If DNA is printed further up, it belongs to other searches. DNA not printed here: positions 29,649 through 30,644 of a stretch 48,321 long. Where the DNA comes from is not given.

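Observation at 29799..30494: Sir2-like protein without zinc ribbon next to the DNA-modification genes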

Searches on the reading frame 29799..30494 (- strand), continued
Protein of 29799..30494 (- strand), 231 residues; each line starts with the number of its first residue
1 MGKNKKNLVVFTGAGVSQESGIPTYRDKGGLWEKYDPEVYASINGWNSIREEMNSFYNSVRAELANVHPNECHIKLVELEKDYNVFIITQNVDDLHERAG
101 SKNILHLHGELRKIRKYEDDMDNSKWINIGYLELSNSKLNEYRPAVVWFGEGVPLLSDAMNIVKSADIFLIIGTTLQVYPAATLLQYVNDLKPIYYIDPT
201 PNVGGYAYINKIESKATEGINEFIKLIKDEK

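Call 45: find_encoding_contigs(protein=P0013, flank=8000, max_places=2)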
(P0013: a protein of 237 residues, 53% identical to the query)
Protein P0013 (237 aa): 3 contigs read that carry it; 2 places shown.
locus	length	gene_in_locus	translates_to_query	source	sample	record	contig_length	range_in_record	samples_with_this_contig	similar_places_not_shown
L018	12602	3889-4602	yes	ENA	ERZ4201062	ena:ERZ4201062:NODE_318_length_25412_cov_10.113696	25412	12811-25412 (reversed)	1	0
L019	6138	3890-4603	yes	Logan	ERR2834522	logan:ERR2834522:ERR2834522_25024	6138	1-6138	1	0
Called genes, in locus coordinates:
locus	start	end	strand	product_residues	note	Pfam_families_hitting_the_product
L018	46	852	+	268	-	PF00589:Phage_integrase, PF22823:MrpR_C_cat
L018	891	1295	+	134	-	-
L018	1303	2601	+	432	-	PF01068:DNA_ligase_A_M, PF14743:DNA_ligase_OB_2 (weak)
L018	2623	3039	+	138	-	-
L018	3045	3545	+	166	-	PF08719:NADAR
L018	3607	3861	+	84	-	-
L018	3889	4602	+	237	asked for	PF02146:SIR2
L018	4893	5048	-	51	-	-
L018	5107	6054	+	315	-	-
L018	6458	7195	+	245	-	PF01527:HTH_Tnp_1 (faint)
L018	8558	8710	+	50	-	-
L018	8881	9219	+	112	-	PF13620:CarboxypepD_reg (weak)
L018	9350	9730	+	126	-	-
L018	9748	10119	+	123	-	-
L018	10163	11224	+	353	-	PF03215:Rad17 (faint), PF05673:DUF815 (weak), PF13401:AAA_22 (faint), PF00004:AAA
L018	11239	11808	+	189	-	-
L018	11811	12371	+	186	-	-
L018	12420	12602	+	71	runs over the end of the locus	-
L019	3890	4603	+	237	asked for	PF02146:SIR2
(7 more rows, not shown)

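Call 46: find_encoding_contigs(protein=P0015, flank=8000, max_places=2)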
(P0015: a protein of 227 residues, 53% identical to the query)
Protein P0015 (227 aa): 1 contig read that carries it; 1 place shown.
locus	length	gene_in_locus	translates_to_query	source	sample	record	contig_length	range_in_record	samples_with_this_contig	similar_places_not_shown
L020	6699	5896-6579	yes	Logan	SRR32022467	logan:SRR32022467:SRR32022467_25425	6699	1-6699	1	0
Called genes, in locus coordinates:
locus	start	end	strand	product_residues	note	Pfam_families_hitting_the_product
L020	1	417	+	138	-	?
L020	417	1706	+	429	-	PF08740:BCS1_N, PF00004:AAA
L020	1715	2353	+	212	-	-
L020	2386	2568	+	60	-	-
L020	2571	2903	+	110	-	-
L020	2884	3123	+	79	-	-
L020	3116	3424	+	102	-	-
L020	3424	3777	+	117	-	-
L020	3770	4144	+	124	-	-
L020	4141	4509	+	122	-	-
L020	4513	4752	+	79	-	-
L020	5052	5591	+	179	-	PF01885:PTS_2-RNA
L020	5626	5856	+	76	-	-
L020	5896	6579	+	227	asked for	PF02146:SIR2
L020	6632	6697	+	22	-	?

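Call 52: fold_search(model_id=the predicted structure, library=pdb)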
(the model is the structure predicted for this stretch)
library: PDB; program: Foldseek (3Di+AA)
matches with E <= 10: 1330; with E <= 0.001: 296
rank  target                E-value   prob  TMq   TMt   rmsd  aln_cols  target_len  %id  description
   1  1m2h                  1.2e-20  1.00  0.85  0.79   2.9       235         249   36  Sir2 homologue S24A mutant-ADP ribose complex (released 2003-04-08)
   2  1m2g                  4.1e-20  1.00  0.84  0.79   3.0       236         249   36  Sir2 homologue-ADP ribose complex (released 2003-04-08)
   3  1m2k                  4.7e-20  1.00  0.83  0.78   3.5       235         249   36  Sir2 homologue F159A mutant-ADP ribose complex (released 2003-04-08)
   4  1m2j                  6.4e-20  1.00  0.83  0.77   3.5       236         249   36  Sir2 homologue H80N mutant-ADP ribose complex (released 2003-04-08)
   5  1s5p_A                7.8e-20  1.00  0.85  0.87   2.8       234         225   34  Structure and substrate binding properties of cobB, a Sir2 homolog protein deacetylase from Eschericia coli. (released 2004-03-23)
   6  1ici_A                8.3e-20  1.00  0.83  0.75   3.1       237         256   36  CRYSTAL STRUCTURE OF A SIR2 HOMOLOG-NAD COMPLEX (released 2001-05-02)
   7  6rxq_C                1.1e-19  1.00  0.86  0.88   2.6       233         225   33  Crystal structure of CobB Ac2 (A76G,I131C,V162A) in complex with H4K16Cr-2'OH-ADPr peptide intermediate after soaking (released 2020-04-15)
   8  1ici_B                2.2e-19  1.00  0.83  0.79   3.2       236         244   36  CRYSTAL STRUCTURE OF A SIR2 HOMOLOG-NAD COMPLEX (released 2001-05-02)
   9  6rxq_D                2.4e-19  1.00  0.87  0.88   2.5       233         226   33  Crystal structure of CobB Ac2 (A76G,I131C,V162A) in complex with H4K16Cr-2'OH-ADPr peptide intermediate after soaking (released 2020-04-15)
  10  6rxm_A                3.8e-19  1.00  0.85  0.84   3.4       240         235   32  Crystal structure of CobB Ac2 (A76G, I131C, V162G) in complex with H4K16-Acetyl peptide (released 2020-04-15)
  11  1yc2_E                4.1e-19  1.00  0.82  0.76   3.5       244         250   33  Sir2Af2-NAD-ADPribose-nicotinamide (released 2005-03-29)
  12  6rxq_B                4.6e-19  1.00  0.85  0.86   2.8       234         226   34  Crystal structure of CobB Ac2 (A76G,I131C,V162A) in complex with H4K16Cr-2'OH-ADPr peptide intermediate after soaking (released 2020-04-15)
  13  6rxq_A                1.1e-18  1.00  0.86  0.88   2.5       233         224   33  Crystal structure of CobB Ac2 (A76G,I131C,V162A) in complex with H4K16Cr-2'OH-ADPr peptide intermediate after soaking (released 2020-04-15)
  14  1s7g_E                1.1e-18  1.00  0.80  0.75   3.9       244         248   33  Structural Basis for the Mechanism and Regulation of Sir2 Enzymes (released 2004-03-23)
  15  2h59_A                1.4e-18  1.00  0.80  0.75   3.7       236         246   27  Sir2 H116A-deacetylated p53 peptide-3'-o-acetyl ADP ribose (released 2006-09-05)
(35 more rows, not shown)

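Call 66: find_encoding_contigs(protein=P0002, flank=5000, max_places=2)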
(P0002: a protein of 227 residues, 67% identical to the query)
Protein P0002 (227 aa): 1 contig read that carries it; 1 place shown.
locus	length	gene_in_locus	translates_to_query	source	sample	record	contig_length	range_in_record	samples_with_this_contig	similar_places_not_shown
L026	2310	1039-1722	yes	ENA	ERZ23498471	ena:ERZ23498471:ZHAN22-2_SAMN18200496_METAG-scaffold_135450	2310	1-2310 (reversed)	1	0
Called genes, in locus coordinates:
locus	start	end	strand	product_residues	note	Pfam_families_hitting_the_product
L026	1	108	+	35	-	?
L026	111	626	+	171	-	-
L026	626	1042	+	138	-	-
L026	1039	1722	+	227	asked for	PF02146:SIR2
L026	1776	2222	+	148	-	-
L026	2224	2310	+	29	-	?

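Call 67: find_encoding_contigs(protein=P0009, flank=5000, max_places=2)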
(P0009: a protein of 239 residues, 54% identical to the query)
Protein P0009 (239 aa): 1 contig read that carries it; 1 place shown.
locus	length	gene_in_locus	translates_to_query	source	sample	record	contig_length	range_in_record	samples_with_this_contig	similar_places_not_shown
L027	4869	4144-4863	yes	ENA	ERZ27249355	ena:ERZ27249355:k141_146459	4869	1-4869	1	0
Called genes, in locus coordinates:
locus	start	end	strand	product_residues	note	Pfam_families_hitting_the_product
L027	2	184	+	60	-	?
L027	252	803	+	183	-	-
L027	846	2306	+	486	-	PF01145:Band_7, PF15975:Flot (weak)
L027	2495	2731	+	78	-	-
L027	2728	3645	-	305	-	-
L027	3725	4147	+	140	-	-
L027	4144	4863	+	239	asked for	PF02146:SIR2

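Call 68: find_encoding_contigs(protein=P0011, flank=6000, max_places=2)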
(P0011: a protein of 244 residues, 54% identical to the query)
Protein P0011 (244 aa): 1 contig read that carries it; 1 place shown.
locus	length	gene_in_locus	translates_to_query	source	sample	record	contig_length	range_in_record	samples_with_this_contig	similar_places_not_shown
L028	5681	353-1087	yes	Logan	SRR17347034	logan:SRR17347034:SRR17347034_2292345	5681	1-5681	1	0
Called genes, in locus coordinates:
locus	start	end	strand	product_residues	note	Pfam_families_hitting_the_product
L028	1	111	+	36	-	?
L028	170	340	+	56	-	-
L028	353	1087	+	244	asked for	PF02146:SIR2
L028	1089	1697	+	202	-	-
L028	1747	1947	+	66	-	-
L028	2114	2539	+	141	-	-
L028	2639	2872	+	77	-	-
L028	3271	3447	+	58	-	-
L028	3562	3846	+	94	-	-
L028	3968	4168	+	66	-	-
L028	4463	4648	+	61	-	-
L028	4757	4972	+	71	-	-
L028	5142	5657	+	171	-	-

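Call 92: search_protein_representatives(protein=window:29799-30494:-)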
Query: 231 residues. Proteins with E-value up to 0.001 (for the whole library): 11687; up to 1e-10: 4374; up to 1e-30: 263. The best 150 are listed.
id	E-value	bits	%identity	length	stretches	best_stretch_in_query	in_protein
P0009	3.8e-69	249.0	60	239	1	6-202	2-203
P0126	6.3e-57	209.0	49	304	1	4-229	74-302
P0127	1.2e-56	208.1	48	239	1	5-225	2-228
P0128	2.1e-56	207.3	50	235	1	5-228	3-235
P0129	5.5e-56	206.0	50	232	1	6-224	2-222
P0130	1.2e-55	204.9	50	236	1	5-225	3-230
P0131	7.4e-55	202.3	48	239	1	6-230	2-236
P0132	1.9e-53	197.6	48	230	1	5-225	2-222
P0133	1.4e-52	194.8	51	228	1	6-201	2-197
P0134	1.7e-52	194.5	47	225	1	6-225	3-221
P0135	3.9e-52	193.3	48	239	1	2-224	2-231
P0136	1.2e-51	191.7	43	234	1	6-228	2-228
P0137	1.1e-50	188.6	48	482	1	6-227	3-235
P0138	3.8e-49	183.6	45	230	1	7-225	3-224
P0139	5.1e-49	183.1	45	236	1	5-227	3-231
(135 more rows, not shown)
